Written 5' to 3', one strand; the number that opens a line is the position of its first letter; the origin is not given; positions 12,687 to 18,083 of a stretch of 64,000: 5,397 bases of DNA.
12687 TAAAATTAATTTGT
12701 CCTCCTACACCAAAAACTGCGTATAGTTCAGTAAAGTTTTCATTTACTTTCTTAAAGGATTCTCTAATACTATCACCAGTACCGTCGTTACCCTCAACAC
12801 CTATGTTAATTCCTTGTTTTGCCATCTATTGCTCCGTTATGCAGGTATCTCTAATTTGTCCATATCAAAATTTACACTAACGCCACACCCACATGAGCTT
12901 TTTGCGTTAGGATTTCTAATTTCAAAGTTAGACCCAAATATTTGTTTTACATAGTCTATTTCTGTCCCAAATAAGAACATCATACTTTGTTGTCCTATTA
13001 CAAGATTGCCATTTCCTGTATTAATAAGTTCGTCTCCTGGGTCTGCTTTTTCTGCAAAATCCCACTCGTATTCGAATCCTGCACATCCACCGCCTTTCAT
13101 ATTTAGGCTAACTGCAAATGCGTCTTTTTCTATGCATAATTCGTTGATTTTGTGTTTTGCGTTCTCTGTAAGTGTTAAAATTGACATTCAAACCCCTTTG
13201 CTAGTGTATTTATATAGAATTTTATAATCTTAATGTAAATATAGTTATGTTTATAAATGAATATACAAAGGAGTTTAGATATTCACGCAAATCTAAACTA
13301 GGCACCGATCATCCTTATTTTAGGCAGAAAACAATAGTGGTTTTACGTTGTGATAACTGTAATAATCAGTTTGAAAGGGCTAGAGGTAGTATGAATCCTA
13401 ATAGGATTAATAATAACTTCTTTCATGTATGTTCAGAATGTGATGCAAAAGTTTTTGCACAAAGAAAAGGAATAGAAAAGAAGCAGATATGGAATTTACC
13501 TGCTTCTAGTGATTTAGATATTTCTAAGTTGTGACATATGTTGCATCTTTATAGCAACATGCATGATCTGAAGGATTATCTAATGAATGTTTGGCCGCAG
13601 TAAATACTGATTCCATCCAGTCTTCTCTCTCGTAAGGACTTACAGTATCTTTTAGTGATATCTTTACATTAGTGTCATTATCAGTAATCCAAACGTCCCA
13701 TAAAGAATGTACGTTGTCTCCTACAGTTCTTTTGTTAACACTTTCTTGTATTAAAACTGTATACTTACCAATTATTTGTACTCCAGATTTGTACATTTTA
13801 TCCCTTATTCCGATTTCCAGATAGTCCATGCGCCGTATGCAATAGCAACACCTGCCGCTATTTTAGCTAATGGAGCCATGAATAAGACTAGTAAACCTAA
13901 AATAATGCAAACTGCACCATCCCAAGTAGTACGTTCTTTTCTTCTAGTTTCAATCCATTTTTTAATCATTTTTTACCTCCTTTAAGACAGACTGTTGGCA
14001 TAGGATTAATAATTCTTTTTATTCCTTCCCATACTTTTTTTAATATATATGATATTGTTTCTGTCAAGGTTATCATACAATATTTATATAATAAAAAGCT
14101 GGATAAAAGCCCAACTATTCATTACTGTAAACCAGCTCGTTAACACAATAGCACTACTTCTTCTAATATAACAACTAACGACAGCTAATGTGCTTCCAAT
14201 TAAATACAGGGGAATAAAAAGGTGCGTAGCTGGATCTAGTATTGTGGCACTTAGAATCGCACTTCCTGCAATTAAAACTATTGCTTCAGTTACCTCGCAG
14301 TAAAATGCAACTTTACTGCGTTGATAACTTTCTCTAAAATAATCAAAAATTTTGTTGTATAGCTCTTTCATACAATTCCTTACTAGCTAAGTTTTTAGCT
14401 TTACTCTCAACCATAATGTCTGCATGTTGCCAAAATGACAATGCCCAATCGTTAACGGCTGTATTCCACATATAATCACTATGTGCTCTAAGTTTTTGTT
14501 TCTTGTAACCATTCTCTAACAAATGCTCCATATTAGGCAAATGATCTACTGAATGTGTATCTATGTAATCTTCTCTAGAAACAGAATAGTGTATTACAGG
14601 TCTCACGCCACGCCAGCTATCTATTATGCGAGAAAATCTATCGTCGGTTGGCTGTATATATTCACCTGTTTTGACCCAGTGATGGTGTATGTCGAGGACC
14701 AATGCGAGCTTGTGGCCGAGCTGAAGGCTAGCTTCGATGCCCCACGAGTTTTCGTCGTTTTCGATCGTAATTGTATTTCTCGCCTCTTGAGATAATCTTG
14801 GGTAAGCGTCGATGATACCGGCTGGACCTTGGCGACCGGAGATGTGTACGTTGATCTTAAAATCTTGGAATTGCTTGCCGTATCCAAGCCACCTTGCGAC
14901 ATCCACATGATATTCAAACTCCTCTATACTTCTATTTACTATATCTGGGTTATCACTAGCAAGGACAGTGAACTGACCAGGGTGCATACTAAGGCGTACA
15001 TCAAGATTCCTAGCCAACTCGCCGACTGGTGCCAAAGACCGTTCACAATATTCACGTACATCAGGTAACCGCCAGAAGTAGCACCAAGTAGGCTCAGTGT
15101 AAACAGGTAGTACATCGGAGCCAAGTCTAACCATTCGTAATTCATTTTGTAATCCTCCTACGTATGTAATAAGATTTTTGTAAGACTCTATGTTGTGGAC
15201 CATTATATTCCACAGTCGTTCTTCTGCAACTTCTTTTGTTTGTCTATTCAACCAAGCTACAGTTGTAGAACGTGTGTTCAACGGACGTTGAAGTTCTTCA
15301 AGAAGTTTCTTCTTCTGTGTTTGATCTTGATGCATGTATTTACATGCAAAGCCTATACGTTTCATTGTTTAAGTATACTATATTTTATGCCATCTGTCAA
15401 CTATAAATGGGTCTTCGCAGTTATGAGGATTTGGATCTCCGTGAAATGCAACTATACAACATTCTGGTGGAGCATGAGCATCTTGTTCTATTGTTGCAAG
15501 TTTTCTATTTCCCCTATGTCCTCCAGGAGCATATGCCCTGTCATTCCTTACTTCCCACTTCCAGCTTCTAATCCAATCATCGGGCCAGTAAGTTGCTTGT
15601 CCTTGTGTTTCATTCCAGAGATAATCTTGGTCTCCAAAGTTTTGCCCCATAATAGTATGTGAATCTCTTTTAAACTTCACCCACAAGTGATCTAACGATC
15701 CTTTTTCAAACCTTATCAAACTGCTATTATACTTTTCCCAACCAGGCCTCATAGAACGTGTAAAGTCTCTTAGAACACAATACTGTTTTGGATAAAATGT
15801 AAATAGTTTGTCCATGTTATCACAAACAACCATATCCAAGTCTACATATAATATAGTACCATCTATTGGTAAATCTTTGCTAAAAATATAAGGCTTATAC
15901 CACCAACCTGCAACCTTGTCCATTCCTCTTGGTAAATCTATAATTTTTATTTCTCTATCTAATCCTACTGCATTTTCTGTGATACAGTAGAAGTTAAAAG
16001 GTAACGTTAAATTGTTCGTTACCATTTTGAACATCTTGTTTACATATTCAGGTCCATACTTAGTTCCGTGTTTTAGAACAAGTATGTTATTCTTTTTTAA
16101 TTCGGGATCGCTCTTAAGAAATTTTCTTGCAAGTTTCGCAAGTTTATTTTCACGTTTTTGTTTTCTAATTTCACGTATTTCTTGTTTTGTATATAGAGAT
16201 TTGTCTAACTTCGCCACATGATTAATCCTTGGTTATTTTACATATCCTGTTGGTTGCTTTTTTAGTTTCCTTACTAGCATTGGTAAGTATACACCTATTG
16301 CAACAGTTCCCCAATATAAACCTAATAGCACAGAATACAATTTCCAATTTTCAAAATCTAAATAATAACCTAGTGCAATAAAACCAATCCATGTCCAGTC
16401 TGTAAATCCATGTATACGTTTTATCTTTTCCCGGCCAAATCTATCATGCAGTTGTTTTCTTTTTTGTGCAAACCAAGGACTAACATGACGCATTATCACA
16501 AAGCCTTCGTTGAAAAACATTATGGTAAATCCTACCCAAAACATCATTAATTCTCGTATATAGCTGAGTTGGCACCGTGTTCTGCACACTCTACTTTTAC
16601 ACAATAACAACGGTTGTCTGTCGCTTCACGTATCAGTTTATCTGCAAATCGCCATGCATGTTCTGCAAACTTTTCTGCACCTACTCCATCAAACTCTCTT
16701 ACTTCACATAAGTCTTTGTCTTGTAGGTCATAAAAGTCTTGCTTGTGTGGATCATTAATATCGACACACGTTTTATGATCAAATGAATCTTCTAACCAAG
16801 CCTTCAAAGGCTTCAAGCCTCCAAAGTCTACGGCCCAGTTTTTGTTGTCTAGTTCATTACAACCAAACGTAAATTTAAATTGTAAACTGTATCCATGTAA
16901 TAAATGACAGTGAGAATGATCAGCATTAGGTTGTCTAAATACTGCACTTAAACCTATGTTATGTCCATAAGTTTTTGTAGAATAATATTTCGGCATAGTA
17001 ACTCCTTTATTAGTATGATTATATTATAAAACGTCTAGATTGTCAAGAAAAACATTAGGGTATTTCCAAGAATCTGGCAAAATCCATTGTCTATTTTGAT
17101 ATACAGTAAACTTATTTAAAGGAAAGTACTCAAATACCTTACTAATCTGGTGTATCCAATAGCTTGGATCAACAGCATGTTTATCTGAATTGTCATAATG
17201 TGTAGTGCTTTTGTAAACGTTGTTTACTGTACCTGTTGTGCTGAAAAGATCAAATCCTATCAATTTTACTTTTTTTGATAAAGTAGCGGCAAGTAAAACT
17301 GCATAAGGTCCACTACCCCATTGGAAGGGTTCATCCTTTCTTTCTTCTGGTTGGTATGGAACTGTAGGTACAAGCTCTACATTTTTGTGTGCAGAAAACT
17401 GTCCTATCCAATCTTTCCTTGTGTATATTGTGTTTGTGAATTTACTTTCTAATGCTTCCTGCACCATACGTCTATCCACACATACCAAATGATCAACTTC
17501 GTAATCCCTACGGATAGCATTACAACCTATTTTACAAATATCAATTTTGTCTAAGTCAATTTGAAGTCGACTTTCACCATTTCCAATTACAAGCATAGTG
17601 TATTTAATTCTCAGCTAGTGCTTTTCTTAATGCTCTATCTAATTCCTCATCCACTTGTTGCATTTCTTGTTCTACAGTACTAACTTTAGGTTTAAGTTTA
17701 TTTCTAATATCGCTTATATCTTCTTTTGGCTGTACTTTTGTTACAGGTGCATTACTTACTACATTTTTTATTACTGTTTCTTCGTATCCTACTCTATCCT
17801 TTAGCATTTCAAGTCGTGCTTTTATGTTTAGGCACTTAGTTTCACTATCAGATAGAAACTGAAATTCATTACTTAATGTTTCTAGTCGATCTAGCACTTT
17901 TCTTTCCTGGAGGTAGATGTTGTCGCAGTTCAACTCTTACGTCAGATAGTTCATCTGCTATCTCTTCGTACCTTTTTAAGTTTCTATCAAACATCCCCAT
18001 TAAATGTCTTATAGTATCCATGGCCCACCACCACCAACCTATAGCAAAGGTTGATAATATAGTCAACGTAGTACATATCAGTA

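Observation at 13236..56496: Leaderless late-gene programme: TAAATA-N4/5-ATG at 13 genes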

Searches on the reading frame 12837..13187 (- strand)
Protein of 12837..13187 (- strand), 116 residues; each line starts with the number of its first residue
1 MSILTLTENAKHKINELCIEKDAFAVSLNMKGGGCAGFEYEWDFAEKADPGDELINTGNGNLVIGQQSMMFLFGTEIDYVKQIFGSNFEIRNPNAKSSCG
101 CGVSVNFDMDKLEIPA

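Call 62: search_protein_families(library=pfam, proteins=[window:12837-13187:-], max_evalue=0.001)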
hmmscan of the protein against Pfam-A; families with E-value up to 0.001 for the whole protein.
window:12837-13187:- (116 aa): 1 family
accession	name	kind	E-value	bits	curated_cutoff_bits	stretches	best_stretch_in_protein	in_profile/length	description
PF01521.26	Fe-S_biosyn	-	6.3e-18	65.4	26.3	1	4-102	3-109/110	Iron-sulphur cluster biosynthesis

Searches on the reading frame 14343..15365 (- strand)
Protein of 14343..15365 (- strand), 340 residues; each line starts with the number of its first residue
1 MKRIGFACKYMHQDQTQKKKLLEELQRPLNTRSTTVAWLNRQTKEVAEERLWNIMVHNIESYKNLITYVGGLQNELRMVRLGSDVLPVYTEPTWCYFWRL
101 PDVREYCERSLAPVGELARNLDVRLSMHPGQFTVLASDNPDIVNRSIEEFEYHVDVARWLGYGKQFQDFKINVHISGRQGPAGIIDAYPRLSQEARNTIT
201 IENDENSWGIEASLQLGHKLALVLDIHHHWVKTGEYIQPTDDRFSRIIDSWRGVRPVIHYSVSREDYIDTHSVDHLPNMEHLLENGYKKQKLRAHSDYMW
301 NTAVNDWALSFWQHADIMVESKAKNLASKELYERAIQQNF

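Call 10: search_protein_families(library=phrogs, proteins=[window:14343-15365:-], max_evalue=0.00001)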
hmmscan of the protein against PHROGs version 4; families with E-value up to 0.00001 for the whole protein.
window:14343-15365:- (340 aa): 1 family
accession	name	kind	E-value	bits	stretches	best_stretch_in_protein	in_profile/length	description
phrog_8420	-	DNA, RNA and nucleotide metabolism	1.2e-80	271.9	1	3-334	2-306/309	endonuclease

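Call 86: search_protein_families(library=pfam, proteins=[window:14343-15365:-], max_evalue=0.01)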
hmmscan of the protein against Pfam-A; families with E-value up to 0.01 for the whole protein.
window:14343-15365:- (340 aa): 1 family
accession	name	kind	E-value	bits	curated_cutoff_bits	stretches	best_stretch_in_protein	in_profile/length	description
PF03851.20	UvdE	-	3.5e-39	135.1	24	1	5-267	2-254/275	UV-endonuclease UvdE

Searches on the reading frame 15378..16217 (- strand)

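Call 10: search_protein_families(library=phrogs, proteins=[window:15378-16217:-], max_evalue=0.00001)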
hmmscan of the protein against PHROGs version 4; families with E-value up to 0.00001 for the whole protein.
window:15378-16217:- (279 aa): 1 family
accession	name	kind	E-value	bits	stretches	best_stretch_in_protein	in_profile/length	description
phrog_1962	-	moron, auxiliary metabolic gene and host takeover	4.8e-21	76.4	1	46-277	5-223/230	glycosyltransferase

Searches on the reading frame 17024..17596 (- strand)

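Call 8: search_protein_families(library=phrogs, proteins=[window:17024-17596:-], max_evalue=0.001)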
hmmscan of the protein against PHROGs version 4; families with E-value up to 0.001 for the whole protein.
window:17024-17596:- (190 aa): 1 family
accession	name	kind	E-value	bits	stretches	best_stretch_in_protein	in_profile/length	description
phrog_30607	-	unknown function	3.5e-23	83.3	2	85-182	181-279/296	-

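Call 9: search_protein_families(library=pfam, proteins=[window:17024-17596:-], max_evalue=0.001)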
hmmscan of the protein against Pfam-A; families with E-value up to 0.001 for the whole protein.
window:17024-17596:- (190 aa): 0 families

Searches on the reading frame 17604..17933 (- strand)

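Call 86: search_protein_families(library=pfam, proteins=[window:17604-17933:-], max_evalue=0.01)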
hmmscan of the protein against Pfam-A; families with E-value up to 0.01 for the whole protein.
window:17604-17933:- (109 aa): 2 families
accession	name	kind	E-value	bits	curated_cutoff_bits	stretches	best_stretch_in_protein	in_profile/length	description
PF19962.4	EAD9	-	0.0011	19.2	25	1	77-99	38-60/62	Effector-associated domain 9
PF01442.23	Apolipoprotein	-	0.0058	16.8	90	1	51-107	24-80/190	Apolipoprotein A1/A4/E domain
